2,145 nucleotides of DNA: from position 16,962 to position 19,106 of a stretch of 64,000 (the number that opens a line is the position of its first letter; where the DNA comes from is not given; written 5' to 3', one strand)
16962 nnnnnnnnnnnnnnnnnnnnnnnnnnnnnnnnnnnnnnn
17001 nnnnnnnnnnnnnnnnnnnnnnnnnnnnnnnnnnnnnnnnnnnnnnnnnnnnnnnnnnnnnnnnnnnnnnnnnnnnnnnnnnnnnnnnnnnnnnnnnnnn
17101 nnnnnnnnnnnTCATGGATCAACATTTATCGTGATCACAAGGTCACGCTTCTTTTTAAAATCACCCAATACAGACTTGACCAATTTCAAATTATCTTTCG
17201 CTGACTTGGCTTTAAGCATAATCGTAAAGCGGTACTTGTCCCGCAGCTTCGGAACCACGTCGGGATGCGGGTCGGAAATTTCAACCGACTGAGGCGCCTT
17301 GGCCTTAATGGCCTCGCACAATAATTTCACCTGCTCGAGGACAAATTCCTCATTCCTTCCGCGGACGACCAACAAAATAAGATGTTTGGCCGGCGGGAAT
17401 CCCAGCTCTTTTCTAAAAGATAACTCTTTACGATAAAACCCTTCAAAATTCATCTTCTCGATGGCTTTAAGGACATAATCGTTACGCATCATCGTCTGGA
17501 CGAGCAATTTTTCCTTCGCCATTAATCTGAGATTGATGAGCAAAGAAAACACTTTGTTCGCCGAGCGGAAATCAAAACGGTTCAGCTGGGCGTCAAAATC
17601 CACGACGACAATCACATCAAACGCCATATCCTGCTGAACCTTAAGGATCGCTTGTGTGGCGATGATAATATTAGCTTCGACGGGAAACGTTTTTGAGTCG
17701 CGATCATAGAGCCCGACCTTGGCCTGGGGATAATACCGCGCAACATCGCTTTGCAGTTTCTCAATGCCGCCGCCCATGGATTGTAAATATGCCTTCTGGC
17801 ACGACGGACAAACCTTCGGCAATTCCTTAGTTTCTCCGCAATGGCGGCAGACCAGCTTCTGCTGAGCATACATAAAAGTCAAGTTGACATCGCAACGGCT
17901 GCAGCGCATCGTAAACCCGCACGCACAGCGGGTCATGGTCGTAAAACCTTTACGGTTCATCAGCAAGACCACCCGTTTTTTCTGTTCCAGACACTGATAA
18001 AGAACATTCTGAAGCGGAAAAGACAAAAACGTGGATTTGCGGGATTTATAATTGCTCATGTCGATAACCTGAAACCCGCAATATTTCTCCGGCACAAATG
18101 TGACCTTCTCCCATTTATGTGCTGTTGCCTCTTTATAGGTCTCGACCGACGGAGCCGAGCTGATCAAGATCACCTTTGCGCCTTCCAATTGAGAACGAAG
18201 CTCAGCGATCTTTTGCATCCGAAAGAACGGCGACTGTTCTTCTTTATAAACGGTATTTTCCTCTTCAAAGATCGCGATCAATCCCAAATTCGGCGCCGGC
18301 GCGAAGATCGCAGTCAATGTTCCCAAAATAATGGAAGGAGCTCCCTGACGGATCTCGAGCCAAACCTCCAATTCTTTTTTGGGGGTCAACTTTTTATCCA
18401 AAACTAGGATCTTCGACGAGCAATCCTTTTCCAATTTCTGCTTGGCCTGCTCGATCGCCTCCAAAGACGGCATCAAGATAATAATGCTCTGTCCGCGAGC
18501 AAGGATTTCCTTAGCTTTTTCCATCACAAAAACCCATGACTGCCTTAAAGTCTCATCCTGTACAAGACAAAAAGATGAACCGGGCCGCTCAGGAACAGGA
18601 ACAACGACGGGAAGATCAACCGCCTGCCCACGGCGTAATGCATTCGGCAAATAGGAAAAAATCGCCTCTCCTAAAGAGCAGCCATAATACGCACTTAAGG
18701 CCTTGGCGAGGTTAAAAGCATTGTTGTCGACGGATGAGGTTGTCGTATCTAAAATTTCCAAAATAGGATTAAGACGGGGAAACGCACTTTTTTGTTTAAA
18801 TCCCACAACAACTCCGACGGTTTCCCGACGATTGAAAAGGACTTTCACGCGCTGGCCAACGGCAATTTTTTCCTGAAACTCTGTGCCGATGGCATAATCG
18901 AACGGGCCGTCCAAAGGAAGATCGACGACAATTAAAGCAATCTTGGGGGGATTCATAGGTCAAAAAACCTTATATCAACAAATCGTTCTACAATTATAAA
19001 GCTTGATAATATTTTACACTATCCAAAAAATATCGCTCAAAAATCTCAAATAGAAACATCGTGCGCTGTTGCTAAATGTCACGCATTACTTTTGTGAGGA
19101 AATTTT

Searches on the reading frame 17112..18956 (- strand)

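Call 29: search_protein_families(library=ncbifam, proteins=[window:17112-18956:-], max_evalue=1e-8)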
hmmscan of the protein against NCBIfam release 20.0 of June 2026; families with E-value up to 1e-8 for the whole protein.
window:17112-18956:- (614 aa): 14 families
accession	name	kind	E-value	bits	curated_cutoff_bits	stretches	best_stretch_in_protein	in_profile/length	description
NF004066.1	PRK05580.1-3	equivalog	2.7e-107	360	813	2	145-614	289-785/788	primosomal protein N'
NF004067.0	PRK05580.1-4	equivalog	4.7e-92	309.6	763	2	146-614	241-733/737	primosomal protein N'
TIGR00595.1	priA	equivalog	3.5e-90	303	230.35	1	145-614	15-508/509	replication restart helicase PriA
NF004070.0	PRK05580.2-2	equivalog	8e-82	275.5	921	1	145-614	235-725/729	primosomal protein N'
NF004065.0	PRK05580.1-1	equivalog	1.1e-77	261.9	858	2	148-614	237-728/731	primosomal protein N'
NF004068.0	PRK05580.1-5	equivalog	3e-76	257.1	1249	1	149-612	300-789/795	primosomal protein N'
NF004069.0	PRK05580.2-1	equivalog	2.8e-68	230.9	767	1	145-614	144-608/612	primosomal protein N'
NF004072.0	PRK05580.2-4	equivalog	1.9e-66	224.7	1030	1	150-614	160-644/648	primosomal protein N'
NF004071.0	PRK05580.2-3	equivalog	1.3e-64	218.5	1105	1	145-614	240-731/735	primosomal protein N'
NF011453.0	PRK14873.1-3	equivalog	6e-49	166.7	812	1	106-548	153-592/653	primosome assembly protein PriA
NF011452.0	PRK14873.1-2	equivalog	7.4e-39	133.5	980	1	147-546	218-631/708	primosomal protein N'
NF011455.0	PRK14873.1-5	equivalog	2.3e-31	108.8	969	1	149-527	183-582/675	primosomal protein N'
NF011454.0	PRK14873.1-4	equivalog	1.7e-27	96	951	1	145-530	162-563/651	primosomal protein N'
NF011451.0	PRK14873.1-1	equivalog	2.6e-11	42.5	1147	0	179-281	282-384/764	primosome assembly protein PriA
